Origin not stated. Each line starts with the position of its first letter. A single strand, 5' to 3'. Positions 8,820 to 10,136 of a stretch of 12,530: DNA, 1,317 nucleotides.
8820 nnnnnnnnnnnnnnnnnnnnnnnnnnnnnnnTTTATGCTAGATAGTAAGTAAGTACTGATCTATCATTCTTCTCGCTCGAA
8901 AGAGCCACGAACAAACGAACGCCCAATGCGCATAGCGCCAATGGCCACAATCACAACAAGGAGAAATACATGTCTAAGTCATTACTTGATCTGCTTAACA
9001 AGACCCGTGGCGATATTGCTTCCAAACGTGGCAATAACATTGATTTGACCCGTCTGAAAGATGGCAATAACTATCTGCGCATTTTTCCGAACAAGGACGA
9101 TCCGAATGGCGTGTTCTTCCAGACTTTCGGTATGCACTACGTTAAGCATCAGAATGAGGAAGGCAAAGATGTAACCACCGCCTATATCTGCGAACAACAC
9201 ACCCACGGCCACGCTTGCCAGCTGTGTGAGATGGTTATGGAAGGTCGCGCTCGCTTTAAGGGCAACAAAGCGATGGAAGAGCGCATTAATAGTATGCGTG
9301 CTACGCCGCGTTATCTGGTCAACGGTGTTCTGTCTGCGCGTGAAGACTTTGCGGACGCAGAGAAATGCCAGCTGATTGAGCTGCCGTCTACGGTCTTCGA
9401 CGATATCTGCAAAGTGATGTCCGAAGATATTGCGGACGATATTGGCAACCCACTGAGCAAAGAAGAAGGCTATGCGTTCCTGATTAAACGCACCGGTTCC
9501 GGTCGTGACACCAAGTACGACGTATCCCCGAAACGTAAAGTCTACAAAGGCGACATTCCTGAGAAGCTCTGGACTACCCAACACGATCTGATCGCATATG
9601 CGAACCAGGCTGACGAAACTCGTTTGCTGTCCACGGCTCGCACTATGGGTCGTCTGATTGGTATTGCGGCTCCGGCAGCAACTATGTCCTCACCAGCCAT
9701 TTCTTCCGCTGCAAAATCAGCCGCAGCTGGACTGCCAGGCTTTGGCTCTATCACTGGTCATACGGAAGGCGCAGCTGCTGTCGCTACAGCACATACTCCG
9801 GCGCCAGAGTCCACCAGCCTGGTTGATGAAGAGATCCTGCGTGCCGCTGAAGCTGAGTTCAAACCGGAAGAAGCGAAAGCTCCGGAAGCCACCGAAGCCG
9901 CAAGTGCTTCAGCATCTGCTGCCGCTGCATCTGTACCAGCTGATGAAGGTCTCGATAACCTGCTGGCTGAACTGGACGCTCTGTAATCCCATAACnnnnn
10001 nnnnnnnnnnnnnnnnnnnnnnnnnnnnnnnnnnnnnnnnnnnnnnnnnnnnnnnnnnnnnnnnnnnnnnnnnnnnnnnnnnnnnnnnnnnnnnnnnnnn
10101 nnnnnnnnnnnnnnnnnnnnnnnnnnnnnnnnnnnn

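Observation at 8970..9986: gp32-like SSB with conserved Zn-ligand spacing and an unusually long Ala/Ser-rich linker before the acidic tail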

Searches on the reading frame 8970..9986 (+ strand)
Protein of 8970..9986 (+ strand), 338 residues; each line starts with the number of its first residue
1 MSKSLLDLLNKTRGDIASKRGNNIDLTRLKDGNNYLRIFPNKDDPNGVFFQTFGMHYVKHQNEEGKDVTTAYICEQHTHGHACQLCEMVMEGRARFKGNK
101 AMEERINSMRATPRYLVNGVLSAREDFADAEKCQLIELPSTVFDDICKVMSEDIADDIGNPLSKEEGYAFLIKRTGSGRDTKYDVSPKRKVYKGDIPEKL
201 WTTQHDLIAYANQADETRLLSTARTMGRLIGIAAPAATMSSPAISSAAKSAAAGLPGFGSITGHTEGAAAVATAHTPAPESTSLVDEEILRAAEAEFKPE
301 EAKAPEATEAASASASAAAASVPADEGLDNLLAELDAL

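Call 3: search_protein_families(library=pfam, proteins=[window:8970-9986:+], max_evalue=1)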
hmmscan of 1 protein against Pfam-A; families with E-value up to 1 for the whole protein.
window:8970-9986:+ (338 aa): 3 families
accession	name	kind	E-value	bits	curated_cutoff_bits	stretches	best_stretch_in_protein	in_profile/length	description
PF08804.16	gp32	-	9e-72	241.9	26.8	1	30-230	1-208/208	gp32 DNA binding protein like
PF24973.1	EGF_LMN_ATRN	-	0.016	15.7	27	1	71-97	15-41/44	Laminin/attractin EGF domain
PF03576.19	Peptidase_S58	-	0.028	14.3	23.9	1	217-324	206-301/307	Peptidase family S58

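Call 4: search_protein_families(library=phrogs, proteins=[window:8970-9986:+], max_evalue=0.01)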
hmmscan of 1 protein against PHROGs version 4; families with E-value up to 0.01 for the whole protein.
window:8970-9986:+ (338 aa): 3 families
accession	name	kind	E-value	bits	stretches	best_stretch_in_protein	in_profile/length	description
phrog_1192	-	DNA, RNA and nucleotide metabolism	5.3e-120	401.8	1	1-337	1-325/326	single strand DNA binding protein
phrog_1607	-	DNA, RNA and nucleotide metabolism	0.00019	22.2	1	96-189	83-174/285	single strand DNA binding protein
phrog_34306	-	unknown function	0.00026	21.3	1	11-183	31-188/388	-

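Call 6: search_solved_structures(query=window:8970-9986:+, max_evalue=1, show_alignments=2)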
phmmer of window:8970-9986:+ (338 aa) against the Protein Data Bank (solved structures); distinct sequences matched with E-value up to 1: 4.
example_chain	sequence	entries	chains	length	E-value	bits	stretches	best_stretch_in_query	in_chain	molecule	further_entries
1wmb_A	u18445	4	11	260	0.16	14.9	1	225-307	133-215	D(-)-3-hydroxybutyrate dehydrogenase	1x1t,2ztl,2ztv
9c5k_A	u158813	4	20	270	0.22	14.4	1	223-307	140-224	Hydroxybutyrate dehydrogenase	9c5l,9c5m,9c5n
9c5h_A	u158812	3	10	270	0.26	14.1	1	223-307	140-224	Hydroxybutyrate dehydrogenase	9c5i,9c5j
9c5o_A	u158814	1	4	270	0.27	14.1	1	223-307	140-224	Hydroxybutyrate dehydrogenase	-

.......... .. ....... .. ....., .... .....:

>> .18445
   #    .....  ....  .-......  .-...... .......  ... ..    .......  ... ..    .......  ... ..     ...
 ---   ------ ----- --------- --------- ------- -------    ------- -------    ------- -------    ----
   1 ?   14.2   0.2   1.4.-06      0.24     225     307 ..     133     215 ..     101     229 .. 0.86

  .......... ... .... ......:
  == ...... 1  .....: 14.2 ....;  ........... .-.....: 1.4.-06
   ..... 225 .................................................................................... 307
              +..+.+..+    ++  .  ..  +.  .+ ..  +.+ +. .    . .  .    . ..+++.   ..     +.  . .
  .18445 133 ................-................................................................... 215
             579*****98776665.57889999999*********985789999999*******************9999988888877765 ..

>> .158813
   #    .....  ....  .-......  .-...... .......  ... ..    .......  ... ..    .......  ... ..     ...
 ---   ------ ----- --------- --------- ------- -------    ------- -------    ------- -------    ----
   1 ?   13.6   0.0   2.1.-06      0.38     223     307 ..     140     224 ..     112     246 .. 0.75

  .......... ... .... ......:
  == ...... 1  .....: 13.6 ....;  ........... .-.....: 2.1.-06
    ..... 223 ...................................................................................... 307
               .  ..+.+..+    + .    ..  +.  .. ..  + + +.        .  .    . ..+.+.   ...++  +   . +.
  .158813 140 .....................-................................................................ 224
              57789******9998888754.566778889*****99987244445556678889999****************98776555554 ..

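Call 11: find_homologous_proteins(query=window:8970-9986:+, max_evalue=0.00001)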
Query window:8970-9986:+ (338 aa): 72 proteins with E <= 0.00001 among 8000 candidates.
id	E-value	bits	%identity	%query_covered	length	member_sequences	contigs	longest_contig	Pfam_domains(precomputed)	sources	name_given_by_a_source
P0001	1.0e-201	687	91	100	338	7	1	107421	PF08804.17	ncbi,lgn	ncbi:TPA: regulator [Escherichia coli]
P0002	5.4e-198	675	90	100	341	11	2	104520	PF08804.17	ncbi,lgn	ncbi:regulator [Salmonella enterica subsp. enterica serovar Javiana]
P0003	2.9e-194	663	86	100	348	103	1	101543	PF08804.17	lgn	-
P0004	9.3e-184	628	84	100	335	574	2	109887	PF08804.17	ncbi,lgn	ncbi:regulator [Klebsiella pneumoniae]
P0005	3.6e-181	620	81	100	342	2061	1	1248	PF08804.17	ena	-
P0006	2.1e-180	617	81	100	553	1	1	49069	PF08804.17,PF14579.13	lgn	-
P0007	2.6e-178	610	80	100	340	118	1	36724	PF08804.17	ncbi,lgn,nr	ncbi:regulator [Escherichia coli]|nr:regulator [Escherichia coli]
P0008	5.0e-176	603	79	100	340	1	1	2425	PF08804.17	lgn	-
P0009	7.8e-176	602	78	100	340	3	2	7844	PF08804.17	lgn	-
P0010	9.0e-176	602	79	100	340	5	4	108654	PF08804.17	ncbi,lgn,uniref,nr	ncbi:regulator [Escherichia coli]|uniref:regulator n=1 Tax=Escherichia coli TaxID=562 RepID=UPI00388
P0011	9.1e-176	602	78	100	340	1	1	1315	PF08804.17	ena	-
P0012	1.5e-175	601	78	100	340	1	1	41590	PF08804.17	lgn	-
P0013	1.6e-175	601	78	100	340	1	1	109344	PF08804.17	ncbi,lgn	ncbi:regulator [Escherichia coli]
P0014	1.8e-175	601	78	100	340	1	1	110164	PF08804.17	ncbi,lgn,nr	ncbi:regulator [Escherichia coli]|nr:regulator [Escherichia coli]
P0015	2.0e-175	601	78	100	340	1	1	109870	PF08804.17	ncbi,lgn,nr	ncbi:regulator [Escherichia coli]|nr:regulator [Escherichia coli]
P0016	2.6e-175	601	78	100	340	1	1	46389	PF08804.17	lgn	-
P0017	3.1e-175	600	79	100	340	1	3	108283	PF08804.17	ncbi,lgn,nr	ncbi:TPA: regulator [Escherichia coli]|nr:regulator [Escherichia coli] HBB1559244.1 regulator [Esche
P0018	3.1e-175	600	78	100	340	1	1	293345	PF08804.17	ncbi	ncbi:regulator [Escherichia coli]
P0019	3.5e-175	600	78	100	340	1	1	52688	PF08804.17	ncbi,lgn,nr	ncbi:regulator [Escherichia coli]|nr:regulator [Escherichia coli]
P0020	3.8e-175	600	78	100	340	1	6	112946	PF08804.17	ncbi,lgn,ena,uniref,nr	ncbi:regulator [Escherichia coli]|uniref:regulator n=1 Tax=Escherichia coli TaxID=562 RepID=UPI0015C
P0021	3.9e-175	600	78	100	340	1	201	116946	PF08804.17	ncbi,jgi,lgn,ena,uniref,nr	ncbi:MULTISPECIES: hypothetical protein [Escherichia]|jgi:hypothetical protein|uniref:hypothetical p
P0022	3.9e-175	600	78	100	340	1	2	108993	PF08804.17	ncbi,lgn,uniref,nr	ncbi:hypothetical protein [Escherichia coli]|uniref:hypothetical protein n=1 Tax=Escherichia coli Ta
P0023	4.0e-175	600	78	100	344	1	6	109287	PF08804.17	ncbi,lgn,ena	ncbi:TPA: regulator [Escherichia coli]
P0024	4.3e-175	600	78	100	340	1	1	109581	PF08804.17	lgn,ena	-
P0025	4.4e-175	600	78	100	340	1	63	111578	PF08804.17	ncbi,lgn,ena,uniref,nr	ncbi:regulator [Escherichia coli]|uniref:regulator n=1 Tax=Escherichia coli TaxID=562 RepID=UPI000A2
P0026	4.6e-175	600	79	100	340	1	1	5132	PF08804.17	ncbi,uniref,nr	ncbi:regulator [Escherichia marmotae]|uniref:regulator n=1 Tax=Escherichia marmotae TaxID=1499973 Re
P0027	5.2e-175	600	78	100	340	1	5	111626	PF08804.17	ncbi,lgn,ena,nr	ncbi:regulator [Escherichia coli]|nr:regulator [Escherichia coli]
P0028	7.7e-175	599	78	100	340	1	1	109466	PF08804.17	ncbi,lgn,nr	ncbi:regulator [Escherichia coli]|nr:regulator [Escherichia coli]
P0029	1.0e-174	599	78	100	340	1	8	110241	PF08804.17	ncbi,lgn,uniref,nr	ncbi:TPA: regulator [Escherichia coli]|uniref:regulator n=1 Tax=Escherichia coli TaxID=562 RepID=UPI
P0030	1.0e-174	599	78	100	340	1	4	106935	PF08804.17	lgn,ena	-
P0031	1.2e-174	598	79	100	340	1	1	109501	PF08804.17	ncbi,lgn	ncbi:regulator [Escherichia coli]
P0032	1.3e-174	598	78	100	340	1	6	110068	PF08804.17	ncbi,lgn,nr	ncbi:TPA: regulator [Escherichia coli]|nr:regulator [Escherichia coli] HAI9866262.1 regulator [Esche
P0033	1.6e-174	598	78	100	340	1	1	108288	PF08804.17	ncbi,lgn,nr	ncbi:regulator [Escherichia coli]|nr:regulator [Escherichia coli]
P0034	3.8e-174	597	78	100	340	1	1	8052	PF08804.17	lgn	-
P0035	4.9e-174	596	81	100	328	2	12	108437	PF08804.17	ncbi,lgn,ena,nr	ncbi:regulator (plasmid) [Escherichia coli]|nr:regulator [Escherichia coli] MBA8354081.1 regulator [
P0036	7.1e-174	596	78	100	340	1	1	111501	PF08804.17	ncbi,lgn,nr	ncbi:regulator [Escherichia coli]|nr:regulator [Escherichia coli]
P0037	1.9e-173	594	80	100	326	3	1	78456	PF08804.17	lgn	-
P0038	2.6e-173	594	78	100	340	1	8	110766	PF08804.17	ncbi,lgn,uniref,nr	ncbi:TPA: regulator [Escherichia coli]|uniref:regulator n=1 Tax=Escherichia coli TaxID=562 RepID=UPI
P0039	7.4e-173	592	78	100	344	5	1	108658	PF08804.17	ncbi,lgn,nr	ncbi:regulator [Escherichia coli]|nr:regulator [Escherichia coli]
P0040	2.2e-163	561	95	77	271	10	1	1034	PF08804.17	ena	-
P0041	1.7e-154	532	71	100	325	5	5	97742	PF08804.17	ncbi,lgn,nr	ncbi:regulator [Escherichia coli]|nr:regulator [Escherichia coli] HAX2344569.1 regulator [Escherichi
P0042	1.1e-153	529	90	76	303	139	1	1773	PF08804.17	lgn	-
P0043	2.1e-146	506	86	76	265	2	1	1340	PF08804.17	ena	-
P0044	2.2e-146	506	67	100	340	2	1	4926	PF08804.17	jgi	jgi:hypothetical protein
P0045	3.2e-145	502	100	65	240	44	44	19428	PF08804.17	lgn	-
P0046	6.9e-144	497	96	74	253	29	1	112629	PF08804.17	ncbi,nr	ncbi:Uncharacterised protein [Enterobacter hormaechei]|nr:Uncharacterised protein [Enterobacter horm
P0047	1.5e-143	496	66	100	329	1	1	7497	PF08804.17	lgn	-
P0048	2.7e-143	495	68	100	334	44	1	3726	PF08804.17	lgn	-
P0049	9.3e-138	477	85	72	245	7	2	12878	PF08804.17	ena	-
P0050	1.7e-134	467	99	66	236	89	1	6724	PF08804.17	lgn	-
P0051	8.4e-134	464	100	60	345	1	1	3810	PF08804.17,PF00154.28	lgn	-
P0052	3.1e-133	462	84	75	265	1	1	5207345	PF08804.17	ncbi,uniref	ncbi:regulator [Escherichia coli]|uniref:regulator n=1 Tax=Escherichia coli TaxID=562 RepID=UPI00398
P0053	8.4e-123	428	89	62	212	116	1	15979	PF08804.17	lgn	-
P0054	1.1e-106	375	75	68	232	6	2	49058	PF08804.17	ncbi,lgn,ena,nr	ncbi:hypothetical protein HmCmsJML020_00188 [Escherichia coli]|nr:hypothetical protein HmCmsJML020_0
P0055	1.6e-103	365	54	99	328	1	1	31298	PF08804.17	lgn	-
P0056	1.5e-102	362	53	99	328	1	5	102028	PF08804.17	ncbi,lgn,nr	ncbi:regulator [Klebsiella pneumoniae]|nr:regulator [Klebsiella pneumoniae]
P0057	3.5e-102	360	85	55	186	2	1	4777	PF08804.17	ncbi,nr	ncbi:TPA: regulator, partial [Escherichia coli]|nr:regulator [Escherichia coli]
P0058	1.1e-101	359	99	47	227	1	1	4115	PF08804.17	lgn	-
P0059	1.2e-100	355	51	99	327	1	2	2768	PF08804.17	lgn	-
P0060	2.5e-100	354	73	67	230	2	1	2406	PF08804.17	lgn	-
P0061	2.7e-100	354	54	91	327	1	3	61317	PF08804.17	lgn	-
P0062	3.4e-100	354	51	92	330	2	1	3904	PF08804.17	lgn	-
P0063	4.9e-99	350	53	85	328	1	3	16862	PF08804.17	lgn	-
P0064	7.3e-89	317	98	43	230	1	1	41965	PF08804.17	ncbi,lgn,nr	ncbi:hypothetical protein D9K09_20270 [Escherichia coli]|nr:hypothetical protein [Escherichia coli]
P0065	1.6e-83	299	59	68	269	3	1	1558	PF08804.17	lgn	-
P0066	6.2e-80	287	45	99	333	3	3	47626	PF08804.17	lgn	-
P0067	2.3e-72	262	44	87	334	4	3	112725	PF08804.17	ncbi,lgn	ncbi:TPA: regulator [Raoultella ornithinolytica]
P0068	7.9e-68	247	100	33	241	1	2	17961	PF08804.17,PF00154.28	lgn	-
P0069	9.9e-48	181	48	68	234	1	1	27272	PF08804.17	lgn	-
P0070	2.4e-40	157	100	22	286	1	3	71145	PF08804.17,PF00154.28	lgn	-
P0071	2.8e-38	150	100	21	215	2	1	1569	PF08804.17,PF00154.28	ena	-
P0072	5.5e-13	67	26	68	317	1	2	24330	PF08804.17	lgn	-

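Call 16: find_encoding_contigs(protein=P0056, flank=4000, max_places=2)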
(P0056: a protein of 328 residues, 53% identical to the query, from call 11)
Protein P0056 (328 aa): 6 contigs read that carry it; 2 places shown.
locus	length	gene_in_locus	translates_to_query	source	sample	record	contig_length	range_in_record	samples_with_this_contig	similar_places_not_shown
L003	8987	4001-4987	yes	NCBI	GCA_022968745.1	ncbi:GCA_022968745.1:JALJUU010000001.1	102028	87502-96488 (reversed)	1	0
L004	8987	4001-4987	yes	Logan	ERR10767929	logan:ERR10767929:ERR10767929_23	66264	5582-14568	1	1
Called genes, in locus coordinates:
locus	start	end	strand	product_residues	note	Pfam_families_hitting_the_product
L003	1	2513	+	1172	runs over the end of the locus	PF02811:PHP (weak), PF07733:DNA_pol3_alpha, PF17657:DNA_pol3_finger, PF14579:HHH_6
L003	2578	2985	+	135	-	PF24886:DUF7740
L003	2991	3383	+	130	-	PF11672:DUF3268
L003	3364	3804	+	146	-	-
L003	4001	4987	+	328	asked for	PF08804:gp32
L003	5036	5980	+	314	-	PF02739:5_3_exonuc_N, PF01367:5_3_exonuc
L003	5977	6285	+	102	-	-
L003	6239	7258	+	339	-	PF00154:RecA_N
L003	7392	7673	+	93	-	-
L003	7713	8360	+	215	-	-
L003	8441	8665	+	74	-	-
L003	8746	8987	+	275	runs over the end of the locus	-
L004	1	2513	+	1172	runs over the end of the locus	PF02811:PHP (weak), PF07733:DNA_pol3_alpha, PF17657:DNA_pol3_finger, PF14579:HHH_6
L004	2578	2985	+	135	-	PF24886:DUF7740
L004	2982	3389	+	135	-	PF11672:DUF3268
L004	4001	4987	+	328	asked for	PF08804:gp32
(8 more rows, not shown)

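Call 17: find_encoding_contigs(protein=P0067, flank=4000, max_places=2)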
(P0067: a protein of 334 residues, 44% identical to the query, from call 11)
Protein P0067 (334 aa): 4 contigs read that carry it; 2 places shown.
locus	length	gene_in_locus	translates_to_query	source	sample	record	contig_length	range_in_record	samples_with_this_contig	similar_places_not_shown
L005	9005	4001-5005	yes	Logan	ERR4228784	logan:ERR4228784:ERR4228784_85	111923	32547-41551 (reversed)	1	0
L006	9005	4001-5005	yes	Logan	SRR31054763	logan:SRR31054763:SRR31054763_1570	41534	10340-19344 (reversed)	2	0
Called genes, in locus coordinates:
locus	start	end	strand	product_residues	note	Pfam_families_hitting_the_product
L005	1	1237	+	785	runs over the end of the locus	PF02811:PHP, PF07733:DNA_pol3_alpha, PF17657:DNA_pol3_finger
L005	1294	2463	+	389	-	PF14579:HHH_6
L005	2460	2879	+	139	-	PF11672:DUF3268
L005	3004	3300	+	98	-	PF24886:DUF7740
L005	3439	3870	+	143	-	-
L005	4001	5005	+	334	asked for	PF08804:gp32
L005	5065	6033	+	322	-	PF02739:5_3_exonuc_N, PF01367:5_3_exonuc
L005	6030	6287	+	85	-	-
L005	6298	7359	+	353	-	PF00154:RecA_N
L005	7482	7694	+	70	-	-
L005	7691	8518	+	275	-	PF01145:Band_7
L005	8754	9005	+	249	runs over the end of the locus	-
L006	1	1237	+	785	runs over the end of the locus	PF02811:PHP, PF07733:DNA_pol3_alpha, PF17657:DNA_pol3_finger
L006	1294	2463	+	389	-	PF14579:HHH_6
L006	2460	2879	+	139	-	PF11672:DUF3268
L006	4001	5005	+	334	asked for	PF08804:gp32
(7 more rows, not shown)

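Call 18: find_encoding_contigs(protein=P0066, flank=4000, max_places=2)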
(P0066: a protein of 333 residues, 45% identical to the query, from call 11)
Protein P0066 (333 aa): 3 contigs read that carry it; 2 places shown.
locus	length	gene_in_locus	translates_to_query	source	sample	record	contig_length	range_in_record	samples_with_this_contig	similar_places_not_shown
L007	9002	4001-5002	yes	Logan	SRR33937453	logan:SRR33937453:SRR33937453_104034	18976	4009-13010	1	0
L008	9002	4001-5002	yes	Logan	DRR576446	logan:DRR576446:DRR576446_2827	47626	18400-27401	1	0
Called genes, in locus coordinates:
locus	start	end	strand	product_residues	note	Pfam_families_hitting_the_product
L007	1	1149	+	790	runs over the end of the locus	PF02811:PHP, PF07733:DNA_pol3_alpha, PF17657:DNA_pol3_finger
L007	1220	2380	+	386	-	PF14579:HHH_6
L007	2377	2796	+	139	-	PF24886:DUF7740 (weak)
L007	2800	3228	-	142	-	-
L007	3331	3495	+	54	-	-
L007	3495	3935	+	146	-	-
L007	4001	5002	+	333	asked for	PF08804:gp32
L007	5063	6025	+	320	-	PF02739:5_3_exonuc_N, PF01367:5_3_exonuc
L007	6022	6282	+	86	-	-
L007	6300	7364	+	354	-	PF00154:RecA_N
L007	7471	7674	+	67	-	-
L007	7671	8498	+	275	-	PF01145:Band_7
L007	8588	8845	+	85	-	-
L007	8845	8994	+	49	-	-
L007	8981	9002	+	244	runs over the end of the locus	-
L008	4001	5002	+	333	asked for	PF08804:gp32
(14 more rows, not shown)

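Call 21: find_encoding_contigs(protein=P0044, flank=4000, max_places=1)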
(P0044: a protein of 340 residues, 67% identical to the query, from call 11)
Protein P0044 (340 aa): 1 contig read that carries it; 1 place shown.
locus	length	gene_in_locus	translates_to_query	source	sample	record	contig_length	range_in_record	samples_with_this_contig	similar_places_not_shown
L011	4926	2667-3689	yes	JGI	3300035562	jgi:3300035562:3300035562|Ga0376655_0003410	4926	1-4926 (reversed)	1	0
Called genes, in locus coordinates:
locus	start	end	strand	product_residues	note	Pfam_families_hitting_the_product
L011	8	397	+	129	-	-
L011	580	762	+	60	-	-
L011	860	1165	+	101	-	-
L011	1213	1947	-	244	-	-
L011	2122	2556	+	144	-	-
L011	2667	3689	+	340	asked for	PF08804:gp32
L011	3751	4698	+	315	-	PF02739:5_3_exonuc_N, PF01367:5_3_exonuc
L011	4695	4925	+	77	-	?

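Call 22: find_encoding_contigs(protein=P0072, flank=5000, max_places=1)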
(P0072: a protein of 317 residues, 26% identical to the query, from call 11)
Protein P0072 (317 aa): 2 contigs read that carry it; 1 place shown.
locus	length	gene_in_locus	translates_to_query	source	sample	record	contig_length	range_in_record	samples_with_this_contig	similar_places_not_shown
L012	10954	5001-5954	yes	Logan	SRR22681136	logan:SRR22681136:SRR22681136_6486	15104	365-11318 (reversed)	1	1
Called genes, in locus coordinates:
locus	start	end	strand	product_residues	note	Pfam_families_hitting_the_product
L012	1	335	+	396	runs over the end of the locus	PF07728:AAA_5, PF08406:CbbQ_C (weak)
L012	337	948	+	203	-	-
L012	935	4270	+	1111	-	PF02811:PHP, PF07733:DNA_pol3_alpha, PF17657:DNA_pol3_finger, PF14579:HHH_6, PF03167:UDG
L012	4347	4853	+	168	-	-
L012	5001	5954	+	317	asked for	PF08804:gp32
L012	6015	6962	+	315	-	PF02739:5_3_exonuc_N, PF01367:5_3_exonuc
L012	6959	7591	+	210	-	-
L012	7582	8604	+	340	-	PF00154:RecA_N, PF08423:Rad51 (weak)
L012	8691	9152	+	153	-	-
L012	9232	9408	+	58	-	-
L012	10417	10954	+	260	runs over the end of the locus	-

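Call 28: search_protein_representatives(alignment_id=A1)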
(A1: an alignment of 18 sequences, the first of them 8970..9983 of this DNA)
Query: 18 sequences, 337 profile positions. Proteins with E-value up to 0.001 (for the whole library): 1850; up to 1e-10: 587; up to 1e-30: 203. The best 150 are listed.
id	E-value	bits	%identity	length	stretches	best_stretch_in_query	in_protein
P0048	3.7e-160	549.5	-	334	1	1-337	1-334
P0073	3.2e-96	339.4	-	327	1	1-336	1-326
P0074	1.3e-87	311.0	-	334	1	3-337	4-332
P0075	1.8e-83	297.4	-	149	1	1-149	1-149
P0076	1.0e-82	294.9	-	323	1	4-310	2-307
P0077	6.9e-70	252.8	-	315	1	1-334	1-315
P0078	6.5e-59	216.7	-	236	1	90-317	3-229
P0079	1.8e-57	211.9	-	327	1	1-337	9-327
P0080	7.8e-57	209.8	-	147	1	1-113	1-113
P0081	4.0e-54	200.9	-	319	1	1-336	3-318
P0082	1.1e-53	199.5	-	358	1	1-337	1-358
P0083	1.1e-52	196.1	-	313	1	1-287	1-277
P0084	9.8e-50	186.5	-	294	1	4-247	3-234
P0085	1.1e-49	186.4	-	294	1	1-247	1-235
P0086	4.5e-49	184.3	-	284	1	2-247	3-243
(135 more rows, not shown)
